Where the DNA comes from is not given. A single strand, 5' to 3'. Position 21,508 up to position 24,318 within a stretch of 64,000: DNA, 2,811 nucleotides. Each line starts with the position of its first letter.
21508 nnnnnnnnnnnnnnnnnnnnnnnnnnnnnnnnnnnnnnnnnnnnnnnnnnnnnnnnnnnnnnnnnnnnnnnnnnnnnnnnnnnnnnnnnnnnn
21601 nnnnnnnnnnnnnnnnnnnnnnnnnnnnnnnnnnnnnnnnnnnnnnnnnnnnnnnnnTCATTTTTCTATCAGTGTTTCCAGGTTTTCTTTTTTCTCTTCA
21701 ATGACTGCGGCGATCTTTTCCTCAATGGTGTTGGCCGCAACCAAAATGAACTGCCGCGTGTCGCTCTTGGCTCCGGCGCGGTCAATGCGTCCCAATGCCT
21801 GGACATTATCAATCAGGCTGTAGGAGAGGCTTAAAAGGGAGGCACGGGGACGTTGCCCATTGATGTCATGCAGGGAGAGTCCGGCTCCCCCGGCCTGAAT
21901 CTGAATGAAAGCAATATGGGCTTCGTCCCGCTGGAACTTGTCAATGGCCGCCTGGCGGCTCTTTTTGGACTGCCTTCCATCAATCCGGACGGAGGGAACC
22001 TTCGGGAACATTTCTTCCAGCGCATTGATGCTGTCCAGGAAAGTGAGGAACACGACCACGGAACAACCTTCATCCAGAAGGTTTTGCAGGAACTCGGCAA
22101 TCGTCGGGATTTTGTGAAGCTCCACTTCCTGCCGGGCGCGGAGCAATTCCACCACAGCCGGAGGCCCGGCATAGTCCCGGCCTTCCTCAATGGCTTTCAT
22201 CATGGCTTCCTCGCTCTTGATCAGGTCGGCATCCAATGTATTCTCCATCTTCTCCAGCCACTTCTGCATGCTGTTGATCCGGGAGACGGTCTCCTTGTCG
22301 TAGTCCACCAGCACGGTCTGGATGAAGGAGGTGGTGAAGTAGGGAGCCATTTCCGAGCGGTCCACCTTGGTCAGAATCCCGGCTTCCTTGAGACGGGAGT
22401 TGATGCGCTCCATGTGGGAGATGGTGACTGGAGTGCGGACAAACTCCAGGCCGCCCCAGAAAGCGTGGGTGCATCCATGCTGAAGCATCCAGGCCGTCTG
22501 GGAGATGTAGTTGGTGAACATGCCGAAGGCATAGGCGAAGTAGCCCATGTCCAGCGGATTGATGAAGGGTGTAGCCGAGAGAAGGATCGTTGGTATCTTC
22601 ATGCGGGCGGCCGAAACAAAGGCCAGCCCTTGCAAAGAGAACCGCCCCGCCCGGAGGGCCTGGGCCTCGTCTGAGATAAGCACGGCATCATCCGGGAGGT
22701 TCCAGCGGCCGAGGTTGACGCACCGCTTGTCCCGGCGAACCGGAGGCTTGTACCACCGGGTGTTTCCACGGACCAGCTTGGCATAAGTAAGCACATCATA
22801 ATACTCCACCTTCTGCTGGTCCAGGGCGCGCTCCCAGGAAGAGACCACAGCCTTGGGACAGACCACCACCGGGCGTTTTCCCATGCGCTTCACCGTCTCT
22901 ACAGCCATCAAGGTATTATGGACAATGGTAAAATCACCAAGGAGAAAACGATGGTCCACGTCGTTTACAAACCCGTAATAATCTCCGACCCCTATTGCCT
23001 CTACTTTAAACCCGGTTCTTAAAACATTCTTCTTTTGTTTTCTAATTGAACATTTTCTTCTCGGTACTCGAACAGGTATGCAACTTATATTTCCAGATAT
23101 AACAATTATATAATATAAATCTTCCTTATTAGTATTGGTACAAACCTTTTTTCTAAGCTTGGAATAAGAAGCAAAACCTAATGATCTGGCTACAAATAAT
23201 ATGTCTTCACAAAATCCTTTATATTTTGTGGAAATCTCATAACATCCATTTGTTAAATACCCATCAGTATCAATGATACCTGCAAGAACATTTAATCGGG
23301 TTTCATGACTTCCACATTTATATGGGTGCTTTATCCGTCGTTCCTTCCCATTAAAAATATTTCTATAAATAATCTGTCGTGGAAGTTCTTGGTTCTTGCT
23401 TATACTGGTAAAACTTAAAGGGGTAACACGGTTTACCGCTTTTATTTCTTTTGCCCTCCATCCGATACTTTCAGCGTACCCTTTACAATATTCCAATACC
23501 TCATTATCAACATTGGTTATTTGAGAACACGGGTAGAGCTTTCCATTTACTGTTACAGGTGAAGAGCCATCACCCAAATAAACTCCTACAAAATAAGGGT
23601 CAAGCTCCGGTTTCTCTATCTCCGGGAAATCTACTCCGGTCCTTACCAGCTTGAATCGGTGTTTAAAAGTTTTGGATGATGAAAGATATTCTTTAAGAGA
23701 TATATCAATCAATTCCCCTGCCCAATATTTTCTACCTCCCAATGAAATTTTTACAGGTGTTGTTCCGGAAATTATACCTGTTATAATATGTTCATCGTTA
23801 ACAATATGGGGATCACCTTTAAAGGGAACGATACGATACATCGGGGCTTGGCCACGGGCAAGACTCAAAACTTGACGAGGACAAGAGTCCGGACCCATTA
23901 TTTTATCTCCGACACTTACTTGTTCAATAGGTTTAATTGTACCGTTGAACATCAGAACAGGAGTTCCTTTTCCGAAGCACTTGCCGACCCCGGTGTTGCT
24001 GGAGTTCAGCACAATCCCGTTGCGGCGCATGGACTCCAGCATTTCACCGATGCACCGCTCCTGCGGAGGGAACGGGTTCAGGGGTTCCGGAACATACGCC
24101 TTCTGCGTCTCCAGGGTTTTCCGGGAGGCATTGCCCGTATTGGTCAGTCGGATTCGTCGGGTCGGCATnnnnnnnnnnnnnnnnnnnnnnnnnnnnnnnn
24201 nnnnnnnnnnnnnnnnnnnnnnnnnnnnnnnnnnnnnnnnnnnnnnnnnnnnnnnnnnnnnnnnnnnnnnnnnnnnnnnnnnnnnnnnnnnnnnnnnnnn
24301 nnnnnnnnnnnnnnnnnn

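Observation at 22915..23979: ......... intein inserted exactly in the Walker A lysine-threonine of the SNF2-type helicase, with foreign AT-rich composition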

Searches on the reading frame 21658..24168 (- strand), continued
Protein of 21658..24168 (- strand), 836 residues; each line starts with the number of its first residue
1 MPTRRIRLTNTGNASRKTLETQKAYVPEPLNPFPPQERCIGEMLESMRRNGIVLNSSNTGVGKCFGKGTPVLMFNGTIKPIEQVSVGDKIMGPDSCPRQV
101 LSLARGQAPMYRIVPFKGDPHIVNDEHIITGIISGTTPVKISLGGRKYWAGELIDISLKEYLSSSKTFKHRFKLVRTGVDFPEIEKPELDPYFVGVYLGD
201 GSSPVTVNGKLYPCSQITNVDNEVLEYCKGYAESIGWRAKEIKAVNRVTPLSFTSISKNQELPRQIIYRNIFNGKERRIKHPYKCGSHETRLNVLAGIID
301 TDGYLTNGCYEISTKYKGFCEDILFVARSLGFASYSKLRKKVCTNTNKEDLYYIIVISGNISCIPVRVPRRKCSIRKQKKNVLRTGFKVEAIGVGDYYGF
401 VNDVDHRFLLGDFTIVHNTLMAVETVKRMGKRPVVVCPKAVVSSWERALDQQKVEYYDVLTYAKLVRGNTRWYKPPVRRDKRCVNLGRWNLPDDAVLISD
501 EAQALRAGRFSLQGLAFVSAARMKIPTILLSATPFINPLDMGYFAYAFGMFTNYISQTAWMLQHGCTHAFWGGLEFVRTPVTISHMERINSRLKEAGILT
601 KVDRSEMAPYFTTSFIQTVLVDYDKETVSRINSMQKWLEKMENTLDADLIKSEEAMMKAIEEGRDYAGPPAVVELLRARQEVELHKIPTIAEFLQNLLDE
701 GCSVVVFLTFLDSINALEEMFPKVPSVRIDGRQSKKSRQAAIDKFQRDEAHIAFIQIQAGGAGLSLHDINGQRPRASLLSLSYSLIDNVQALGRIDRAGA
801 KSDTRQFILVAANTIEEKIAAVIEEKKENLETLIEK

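Call 60: find_encoding_contigs(protein=P0246, flank=1500, max_places=10)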
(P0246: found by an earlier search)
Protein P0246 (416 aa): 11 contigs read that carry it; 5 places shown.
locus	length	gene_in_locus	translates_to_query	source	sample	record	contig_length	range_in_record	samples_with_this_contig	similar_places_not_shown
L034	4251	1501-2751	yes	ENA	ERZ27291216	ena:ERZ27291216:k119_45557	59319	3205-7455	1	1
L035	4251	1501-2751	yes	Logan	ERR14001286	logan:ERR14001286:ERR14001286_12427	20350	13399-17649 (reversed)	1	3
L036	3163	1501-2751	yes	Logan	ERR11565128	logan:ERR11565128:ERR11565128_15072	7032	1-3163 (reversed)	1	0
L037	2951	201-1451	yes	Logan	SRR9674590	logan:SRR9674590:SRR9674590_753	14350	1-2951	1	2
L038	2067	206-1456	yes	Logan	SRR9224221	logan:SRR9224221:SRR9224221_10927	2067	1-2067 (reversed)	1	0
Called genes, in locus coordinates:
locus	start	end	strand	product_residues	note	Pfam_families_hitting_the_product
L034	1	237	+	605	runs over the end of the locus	PF01612:DNA_pol_A_exo1 (faint), PF00476:DNA_pol_A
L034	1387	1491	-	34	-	-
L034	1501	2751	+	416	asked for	PF00271:Helicase_C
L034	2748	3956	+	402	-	PF12705:PDDEXK_1 (faint), PF10926:DUF2800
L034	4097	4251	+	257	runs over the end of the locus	-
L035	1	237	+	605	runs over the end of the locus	PF01612:DNA_pol_A_exo1 (faint), PF00476:DNA_pol_A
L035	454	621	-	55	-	-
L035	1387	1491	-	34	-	-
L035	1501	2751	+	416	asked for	PF00271:Helicase_C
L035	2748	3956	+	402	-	PF10926:DUF2800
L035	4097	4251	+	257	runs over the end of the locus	-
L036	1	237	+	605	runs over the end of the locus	PF01612:DNA_pol_A_exo1 (faint), PF00476:DNA_pol_A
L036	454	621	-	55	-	-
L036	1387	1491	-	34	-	-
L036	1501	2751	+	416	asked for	PF00271:Helicase_C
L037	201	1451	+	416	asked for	PF00271:Helicase_C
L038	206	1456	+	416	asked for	PF00271:Helicase_C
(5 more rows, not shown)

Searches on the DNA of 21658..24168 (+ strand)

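Call 6: search_dna_similar(query=window:21658-24168:+, collection=phages, mode=near, max_rows=20)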
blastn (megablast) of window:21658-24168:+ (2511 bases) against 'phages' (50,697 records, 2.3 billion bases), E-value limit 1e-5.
No match.
